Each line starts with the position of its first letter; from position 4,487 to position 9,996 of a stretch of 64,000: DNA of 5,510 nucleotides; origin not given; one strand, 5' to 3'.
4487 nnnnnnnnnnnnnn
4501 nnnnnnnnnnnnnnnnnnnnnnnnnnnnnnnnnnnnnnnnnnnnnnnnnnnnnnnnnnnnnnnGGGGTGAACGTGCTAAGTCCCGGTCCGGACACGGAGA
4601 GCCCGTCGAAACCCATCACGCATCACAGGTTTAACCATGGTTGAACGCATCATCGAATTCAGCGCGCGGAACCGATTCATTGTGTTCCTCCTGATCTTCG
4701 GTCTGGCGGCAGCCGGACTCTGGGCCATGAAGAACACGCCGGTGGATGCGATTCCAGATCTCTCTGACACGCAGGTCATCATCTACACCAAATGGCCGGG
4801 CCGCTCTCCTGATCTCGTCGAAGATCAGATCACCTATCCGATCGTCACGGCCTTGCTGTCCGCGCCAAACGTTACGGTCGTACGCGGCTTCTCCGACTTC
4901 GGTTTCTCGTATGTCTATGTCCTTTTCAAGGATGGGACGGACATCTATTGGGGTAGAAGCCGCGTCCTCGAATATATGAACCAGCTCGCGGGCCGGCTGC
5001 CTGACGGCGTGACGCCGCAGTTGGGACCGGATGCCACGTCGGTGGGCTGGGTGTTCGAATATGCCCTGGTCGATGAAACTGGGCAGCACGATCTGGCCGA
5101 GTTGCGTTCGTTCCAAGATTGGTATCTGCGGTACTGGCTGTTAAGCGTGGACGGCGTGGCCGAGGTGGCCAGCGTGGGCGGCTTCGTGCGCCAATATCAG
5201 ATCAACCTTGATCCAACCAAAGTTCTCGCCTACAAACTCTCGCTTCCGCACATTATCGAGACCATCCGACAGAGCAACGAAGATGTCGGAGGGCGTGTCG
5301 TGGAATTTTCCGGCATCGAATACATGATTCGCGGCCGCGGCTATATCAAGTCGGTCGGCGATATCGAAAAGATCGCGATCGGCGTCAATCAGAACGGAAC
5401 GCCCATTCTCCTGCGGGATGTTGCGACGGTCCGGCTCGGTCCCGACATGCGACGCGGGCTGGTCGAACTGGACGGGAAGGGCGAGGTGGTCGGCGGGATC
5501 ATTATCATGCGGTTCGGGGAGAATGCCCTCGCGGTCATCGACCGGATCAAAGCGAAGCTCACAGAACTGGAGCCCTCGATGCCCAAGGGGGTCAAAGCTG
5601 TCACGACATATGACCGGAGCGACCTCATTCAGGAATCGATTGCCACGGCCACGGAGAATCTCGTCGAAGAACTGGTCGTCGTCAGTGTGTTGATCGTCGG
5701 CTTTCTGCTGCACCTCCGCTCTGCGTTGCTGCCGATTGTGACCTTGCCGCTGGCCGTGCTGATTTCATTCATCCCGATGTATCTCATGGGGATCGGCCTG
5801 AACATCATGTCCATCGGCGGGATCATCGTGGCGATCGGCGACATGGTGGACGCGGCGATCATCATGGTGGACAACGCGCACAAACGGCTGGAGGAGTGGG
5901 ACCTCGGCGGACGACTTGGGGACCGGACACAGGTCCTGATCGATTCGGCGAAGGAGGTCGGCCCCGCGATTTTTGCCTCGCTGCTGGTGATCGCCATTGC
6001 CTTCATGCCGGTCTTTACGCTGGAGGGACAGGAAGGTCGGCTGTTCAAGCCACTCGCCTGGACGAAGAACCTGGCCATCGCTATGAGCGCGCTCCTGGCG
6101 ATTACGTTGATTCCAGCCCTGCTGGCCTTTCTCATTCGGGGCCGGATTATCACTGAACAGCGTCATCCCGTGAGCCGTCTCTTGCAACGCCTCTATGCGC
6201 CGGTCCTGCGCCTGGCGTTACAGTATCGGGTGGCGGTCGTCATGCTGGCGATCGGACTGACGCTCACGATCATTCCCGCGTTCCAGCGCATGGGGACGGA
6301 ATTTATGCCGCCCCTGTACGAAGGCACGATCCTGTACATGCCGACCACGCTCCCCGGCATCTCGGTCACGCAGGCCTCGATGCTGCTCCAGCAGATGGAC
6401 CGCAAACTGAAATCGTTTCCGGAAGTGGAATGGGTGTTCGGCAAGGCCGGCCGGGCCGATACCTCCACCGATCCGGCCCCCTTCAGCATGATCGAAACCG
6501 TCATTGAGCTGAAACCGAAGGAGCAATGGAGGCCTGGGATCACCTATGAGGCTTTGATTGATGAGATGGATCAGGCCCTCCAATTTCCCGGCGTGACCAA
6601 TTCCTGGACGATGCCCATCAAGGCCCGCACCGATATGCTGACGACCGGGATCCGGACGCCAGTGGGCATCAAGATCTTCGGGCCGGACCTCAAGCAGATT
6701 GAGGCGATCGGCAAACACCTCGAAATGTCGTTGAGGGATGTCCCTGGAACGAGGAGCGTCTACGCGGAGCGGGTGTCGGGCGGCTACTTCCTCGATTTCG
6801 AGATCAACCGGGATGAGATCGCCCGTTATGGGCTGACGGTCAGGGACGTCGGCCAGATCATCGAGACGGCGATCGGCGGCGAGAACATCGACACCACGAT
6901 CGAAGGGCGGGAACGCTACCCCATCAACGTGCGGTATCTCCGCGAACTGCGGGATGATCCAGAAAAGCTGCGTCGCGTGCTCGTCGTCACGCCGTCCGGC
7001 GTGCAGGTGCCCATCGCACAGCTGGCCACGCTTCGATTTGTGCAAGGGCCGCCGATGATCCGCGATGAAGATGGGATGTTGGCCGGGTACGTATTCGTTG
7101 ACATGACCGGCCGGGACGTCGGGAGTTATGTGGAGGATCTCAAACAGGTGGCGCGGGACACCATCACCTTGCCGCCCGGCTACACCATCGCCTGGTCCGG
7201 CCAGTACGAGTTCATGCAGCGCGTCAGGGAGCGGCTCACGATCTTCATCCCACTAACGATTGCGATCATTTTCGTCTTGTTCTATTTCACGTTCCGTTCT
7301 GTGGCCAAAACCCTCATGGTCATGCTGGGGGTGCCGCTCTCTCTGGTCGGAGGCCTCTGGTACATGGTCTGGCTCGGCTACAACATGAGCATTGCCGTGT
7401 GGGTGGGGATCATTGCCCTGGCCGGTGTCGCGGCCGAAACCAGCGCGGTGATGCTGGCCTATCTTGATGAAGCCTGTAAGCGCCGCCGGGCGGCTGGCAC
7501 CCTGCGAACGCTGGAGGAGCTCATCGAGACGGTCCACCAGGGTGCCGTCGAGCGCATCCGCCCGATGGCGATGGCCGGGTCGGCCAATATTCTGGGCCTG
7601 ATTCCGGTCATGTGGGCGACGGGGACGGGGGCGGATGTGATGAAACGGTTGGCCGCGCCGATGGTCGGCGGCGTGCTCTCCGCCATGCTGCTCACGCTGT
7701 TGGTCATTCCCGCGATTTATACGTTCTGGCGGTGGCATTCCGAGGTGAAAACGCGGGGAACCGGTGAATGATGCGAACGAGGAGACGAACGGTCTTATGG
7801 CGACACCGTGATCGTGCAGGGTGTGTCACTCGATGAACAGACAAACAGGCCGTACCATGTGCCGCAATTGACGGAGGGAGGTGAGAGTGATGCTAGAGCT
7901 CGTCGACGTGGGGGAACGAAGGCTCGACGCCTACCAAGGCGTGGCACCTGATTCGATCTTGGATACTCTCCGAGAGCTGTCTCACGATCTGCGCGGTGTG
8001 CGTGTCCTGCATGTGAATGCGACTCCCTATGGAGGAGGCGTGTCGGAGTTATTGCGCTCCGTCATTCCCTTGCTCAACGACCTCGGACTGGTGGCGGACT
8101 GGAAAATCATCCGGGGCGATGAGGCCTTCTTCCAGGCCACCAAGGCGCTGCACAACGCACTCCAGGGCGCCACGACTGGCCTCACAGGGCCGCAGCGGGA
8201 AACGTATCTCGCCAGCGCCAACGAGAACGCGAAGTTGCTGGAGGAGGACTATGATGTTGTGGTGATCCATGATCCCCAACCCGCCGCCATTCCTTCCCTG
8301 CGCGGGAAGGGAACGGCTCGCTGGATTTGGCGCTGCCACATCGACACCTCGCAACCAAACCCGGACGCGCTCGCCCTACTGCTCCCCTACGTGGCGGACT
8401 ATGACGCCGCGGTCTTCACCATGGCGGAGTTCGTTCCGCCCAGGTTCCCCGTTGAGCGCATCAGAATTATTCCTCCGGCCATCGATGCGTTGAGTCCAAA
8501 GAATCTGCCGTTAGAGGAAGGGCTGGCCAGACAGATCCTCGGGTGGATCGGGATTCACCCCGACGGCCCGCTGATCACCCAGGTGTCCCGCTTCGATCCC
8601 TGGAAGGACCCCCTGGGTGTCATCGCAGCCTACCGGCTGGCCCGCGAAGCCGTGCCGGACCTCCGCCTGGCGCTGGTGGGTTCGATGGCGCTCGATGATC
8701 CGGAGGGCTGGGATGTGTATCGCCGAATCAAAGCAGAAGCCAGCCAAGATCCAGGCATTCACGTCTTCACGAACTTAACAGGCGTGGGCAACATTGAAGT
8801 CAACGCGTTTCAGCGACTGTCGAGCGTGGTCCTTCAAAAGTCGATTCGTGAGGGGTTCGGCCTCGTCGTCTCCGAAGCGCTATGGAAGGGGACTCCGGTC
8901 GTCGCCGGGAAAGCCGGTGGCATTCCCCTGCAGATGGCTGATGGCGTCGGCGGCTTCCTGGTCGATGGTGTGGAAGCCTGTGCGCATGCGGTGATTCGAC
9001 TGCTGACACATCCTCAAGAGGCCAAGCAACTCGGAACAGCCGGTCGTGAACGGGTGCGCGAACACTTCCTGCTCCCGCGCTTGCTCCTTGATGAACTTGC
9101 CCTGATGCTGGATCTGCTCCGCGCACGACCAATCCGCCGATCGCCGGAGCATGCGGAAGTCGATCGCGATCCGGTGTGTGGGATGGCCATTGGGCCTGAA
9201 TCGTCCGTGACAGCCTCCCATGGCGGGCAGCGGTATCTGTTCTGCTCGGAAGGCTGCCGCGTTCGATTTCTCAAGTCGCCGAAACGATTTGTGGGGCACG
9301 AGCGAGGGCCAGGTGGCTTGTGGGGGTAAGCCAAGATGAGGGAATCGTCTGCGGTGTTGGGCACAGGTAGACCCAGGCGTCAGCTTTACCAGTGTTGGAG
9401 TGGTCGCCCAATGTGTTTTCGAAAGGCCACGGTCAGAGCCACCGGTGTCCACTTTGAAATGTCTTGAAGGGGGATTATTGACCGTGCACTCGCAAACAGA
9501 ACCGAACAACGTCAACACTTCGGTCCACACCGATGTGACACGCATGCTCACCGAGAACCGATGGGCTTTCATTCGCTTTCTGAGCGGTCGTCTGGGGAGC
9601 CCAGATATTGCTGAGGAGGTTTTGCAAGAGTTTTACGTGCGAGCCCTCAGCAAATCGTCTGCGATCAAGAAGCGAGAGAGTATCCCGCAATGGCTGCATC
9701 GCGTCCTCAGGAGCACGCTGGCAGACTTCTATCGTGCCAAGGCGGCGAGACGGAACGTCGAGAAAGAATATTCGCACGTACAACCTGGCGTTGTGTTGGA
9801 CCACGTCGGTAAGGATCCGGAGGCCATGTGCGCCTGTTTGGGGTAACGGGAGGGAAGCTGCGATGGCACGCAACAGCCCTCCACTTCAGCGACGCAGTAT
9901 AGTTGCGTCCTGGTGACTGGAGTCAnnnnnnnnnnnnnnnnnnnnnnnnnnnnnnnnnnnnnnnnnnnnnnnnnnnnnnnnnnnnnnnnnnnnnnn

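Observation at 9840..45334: Split target-site duplication reveals a 29-kb transposon-mediated inversion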

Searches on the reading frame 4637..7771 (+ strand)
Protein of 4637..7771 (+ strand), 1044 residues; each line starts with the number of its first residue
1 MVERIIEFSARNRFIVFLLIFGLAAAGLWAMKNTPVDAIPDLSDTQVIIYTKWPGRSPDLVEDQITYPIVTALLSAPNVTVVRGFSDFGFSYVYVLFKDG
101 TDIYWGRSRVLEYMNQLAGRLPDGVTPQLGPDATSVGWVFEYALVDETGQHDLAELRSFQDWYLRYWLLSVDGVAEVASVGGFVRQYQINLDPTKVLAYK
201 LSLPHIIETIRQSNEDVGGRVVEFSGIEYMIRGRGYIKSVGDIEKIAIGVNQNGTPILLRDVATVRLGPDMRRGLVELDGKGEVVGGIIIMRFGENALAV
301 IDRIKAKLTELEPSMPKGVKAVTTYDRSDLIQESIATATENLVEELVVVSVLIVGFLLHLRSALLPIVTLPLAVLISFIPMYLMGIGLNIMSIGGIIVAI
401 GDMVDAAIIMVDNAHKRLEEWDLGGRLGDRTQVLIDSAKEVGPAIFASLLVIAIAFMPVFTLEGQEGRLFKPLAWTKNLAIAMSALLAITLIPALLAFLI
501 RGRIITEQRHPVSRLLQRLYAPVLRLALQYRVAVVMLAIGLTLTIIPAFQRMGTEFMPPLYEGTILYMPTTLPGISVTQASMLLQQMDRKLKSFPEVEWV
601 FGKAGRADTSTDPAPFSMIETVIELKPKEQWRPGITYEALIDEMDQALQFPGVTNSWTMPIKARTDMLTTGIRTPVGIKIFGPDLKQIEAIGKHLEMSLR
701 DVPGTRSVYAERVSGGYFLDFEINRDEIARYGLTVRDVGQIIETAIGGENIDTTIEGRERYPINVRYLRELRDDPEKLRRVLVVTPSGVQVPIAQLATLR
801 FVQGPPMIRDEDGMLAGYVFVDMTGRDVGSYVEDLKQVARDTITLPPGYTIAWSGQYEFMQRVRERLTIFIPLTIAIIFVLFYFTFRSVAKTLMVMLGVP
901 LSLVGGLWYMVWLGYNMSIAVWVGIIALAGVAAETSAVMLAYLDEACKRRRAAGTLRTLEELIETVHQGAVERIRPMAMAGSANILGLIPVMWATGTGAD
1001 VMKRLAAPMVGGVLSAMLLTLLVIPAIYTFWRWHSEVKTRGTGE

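Call 11: search_protein_families(library=pfam, proteins=[window:4637-7771:+], max_evalue=0.001)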
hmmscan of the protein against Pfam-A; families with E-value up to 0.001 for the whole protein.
window:4637-7771:+ (1044 aa): 2 families
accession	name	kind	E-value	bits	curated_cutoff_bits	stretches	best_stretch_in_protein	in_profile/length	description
PF00873.25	ACR_tran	-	3.3e-230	767.1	28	1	5-1030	1-1019/1021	AcrB/AcrD/AcrF family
PF03176.21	MMPL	-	2e-08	34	20.5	1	320-512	130-315/333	MMPL family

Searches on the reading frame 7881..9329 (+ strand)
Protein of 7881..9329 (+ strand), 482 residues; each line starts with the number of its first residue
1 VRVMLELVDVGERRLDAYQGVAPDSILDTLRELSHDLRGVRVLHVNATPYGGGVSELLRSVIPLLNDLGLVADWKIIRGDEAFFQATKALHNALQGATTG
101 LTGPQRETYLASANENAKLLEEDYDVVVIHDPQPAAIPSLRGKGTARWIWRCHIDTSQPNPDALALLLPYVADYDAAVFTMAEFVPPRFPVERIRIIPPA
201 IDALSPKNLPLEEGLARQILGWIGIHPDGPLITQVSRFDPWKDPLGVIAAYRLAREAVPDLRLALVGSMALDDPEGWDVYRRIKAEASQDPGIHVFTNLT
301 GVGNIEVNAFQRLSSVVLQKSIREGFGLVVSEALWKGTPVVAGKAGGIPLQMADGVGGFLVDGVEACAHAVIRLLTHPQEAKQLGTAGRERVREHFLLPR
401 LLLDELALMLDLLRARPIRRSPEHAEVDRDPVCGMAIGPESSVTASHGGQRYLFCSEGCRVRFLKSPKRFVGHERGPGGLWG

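Call 11: search_protein_families(library=pfam, proteins=[window:7881-9329:+], max_evalue=0.001)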
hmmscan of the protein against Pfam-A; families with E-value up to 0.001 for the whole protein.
window:7881-9329:+ (482 aa): 6 families
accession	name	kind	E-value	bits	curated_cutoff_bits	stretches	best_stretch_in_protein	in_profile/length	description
PF21269.3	TreT_GT1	-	2.4e-51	173.7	27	1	44-186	1-144/144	Trehalose synthase, N-terminal domain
PF00534.26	Glycos_transf_1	-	7.4e-22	78.1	26.4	1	226-391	12-172/172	Glycosyl transferases group 1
PF13692.12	Glyco_trans_1_4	-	4.5e-14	53.4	27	1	230-376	2-141/142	Glycosyl transferases group 1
PF04945.19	YHS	-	9.4e-12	45.2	30.3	1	430-473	3-46/47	YHS domain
PF20706.3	GT4-conflict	-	1.4e-06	28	26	1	310-357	278-325/385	Family 4 Glycosyltransferase in conflict systems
PF13524.12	Glyco_trans_1_2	-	4.6e-06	27.1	25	1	257-396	12-133/144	Glycosyl transferase-like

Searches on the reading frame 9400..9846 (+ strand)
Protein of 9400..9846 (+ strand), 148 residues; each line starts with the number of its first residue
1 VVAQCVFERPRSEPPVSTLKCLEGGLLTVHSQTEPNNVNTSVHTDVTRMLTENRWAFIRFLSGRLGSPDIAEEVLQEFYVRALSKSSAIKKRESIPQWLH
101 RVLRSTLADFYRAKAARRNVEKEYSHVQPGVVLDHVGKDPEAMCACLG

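Call 11: search_protein_families(library=pfam, proteins=[window:9400-9846:+], max_evalue=0.001)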
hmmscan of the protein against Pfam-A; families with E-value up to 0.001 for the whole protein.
window:9400-9846:+ (148 aa): 1 family
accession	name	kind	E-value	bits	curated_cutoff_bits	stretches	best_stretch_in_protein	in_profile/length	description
PF04542.20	Sigma70_r2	-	1.8e-06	28.1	24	1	57-115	9-69/71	Sigma-70 region 2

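Call 33: search_protein_families(library=ncbifam, proteins=[window:9400-9846:+])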
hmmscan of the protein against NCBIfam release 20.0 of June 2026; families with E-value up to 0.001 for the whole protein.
window:9400-9846:+ (148 aa): 30 families (the best 25 are shown)
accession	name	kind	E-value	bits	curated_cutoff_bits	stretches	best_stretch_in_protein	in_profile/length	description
NF007215.0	PRK09637.1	equivalog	1.8e-10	41.1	212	1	57-125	14-82/181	RNA polymerase sigma factor SigZ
TIGR02959.1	SigZ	equivalog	7.3e-10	38.9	168.65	1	59-125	10-76/170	RNA polymerase sigma factor SigZ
NF008892.0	PRK11924.2-1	equivalog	2.4e-09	37.1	291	1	33-122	5-93/203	RNA polymerase sigma factor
NF009166.1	PRK12513.1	equivalog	5.5e-09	36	206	1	52-131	30-106/193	RNA polymerase sigma factor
TIGR02943.1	Sig70_famx1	hypoth_equivalog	1.1e-07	31.9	162.2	1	47-128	5-86/188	RNA polymerase sigma-70 factor, TIGR02943 family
TIGR02985.1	Sig70_bacteroi1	subfamily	1.8e-06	28.3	126.4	1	57-126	14-83/162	RNA polymerase sigma-70 factor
TIGR02989.1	Sig-70_gvs1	subfamily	2.9e-06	27.3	124.55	1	46-118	3-75/158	RNA polymerase sigma-70 factor, Rhodopirellula/Verrucomicrobium family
TIGR02950.1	SigM_subfam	subfamily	3.2e-06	27.1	147.95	1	58-120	14-75/159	RNA polymerase sigma factor, SigM family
NF007227.0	PRK09645.1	subfamily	3.6e-06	27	202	1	52-126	21-96/177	sigma-70 family RNA polymerase sigma factor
NF009182.0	PRK12530.1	subfamily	6.7e-06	25.7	264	1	47-118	12-83/193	RNA polymerase sigma factor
NF009179.0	PRK12527.1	equivalog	1.7e-05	24.9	162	1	57-120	8-70/159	RNA polymerase sigma factor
NF006089.0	PRK08241.1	subfamily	2.1e-05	23.8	240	1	40-124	18-101/343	RNA polymerase subunit sigma-70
NF009192.0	PRK12540.1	equivalog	2.3e-05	24.1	307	1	56-122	20-81/182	RNA polymerase sigma factor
TIGR02947.1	SigH_actino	hypoth_equivalog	2.6e-05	24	251.55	1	68-123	35-89/193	RNA polymerase sigma-70 factor, TIGR02947 family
TIGR02937.1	sigma70-ECF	superfamily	2.9e-05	23.7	42.9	1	48-121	5-78/165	sigma-70 family RNA polymerase sigma factor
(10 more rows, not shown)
